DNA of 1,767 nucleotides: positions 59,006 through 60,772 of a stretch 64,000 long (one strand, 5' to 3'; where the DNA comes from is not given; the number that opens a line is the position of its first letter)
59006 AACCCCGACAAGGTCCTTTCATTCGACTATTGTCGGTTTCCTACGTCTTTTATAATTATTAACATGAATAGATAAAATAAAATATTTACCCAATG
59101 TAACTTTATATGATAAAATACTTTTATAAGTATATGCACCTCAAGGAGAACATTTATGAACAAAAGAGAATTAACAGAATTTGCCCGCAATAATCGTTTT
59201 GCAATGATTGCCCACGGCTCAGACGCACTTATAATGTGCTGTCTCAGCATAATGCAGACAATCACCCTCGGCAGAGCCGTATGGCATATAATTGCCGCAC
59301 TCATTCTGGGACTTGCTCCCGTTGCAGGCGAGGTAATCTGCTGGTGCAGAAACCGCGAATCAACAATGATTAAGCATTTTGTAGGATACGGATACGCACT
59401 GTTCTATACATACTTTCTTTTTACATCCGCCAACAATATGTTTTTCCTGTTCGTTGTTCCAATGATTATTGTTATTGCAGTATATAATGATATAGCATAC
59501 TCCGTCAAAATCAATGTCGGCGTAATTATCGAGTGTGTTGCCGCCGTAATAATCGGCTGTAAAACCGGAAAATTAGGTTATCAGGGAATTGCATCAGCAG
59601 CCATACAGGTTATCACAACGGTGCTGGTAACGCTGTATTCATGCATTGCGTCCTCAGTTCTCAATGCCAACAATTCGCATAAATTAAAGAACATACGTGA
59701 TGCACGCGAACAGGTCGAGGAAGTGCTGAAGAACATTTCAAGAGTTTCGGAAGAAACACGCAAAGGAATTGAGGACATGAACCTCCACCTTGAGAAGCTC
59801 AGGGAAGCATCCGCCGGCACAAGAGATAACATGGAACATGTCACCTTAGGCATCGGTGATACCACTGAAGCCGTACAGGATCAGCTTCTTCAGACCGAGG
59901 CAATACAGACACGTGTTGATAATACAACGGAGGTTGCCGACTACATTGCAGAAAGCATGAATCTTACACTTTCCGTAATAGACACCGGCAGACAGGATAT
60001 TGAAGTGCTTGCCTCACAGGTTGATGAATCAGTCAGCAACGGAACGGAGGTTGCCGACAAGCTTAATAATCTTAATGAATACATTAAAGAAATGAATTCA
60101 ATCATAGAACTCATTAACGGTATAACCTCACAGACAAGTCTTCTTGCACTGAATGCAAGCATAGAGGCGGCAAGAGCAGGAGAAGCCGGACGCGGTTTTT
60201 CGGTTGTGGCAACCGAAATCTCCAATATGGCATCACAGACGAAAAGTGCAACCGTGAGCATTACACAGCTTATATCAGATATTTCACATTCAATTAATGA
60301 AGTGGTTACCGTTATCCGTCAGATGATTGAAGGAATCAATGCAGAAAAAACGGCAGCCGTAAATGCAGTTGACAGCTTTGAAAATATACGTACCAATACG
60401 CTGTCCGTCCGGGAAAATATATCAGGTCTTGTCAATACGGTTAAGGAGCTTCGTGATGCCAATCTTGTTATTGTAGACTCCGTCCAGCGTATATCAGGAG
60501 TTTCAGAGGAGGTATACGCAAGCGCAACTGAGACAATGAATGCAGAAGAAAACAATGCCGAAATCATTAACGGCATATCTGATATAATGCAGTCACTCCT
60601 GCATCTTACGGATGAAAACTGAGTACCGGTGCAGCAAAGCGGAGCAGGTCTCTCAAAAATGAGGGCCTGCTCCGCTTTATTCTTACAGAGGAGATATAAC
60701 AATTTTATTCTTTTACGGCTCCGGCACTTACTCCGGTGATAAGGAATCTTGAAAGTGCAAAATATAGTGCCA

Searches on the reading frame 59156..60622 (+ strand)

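Call 73: search_protein_families(library=pfam, proteins=[window:59156-60622:+], max_evalue=0.0001)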
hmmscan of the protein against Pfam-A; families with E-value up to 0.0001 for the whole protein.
window:59156-60622:+ (488 aa): 1 family
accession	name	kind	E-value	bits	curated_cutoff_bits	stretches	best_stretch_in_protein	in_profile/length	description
PF00015.26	MCPsignal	-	3.9e-31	108.7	34.6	1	298-449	20-171/172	Methyl-accepting chemotaxis protein (MCP) signalling domain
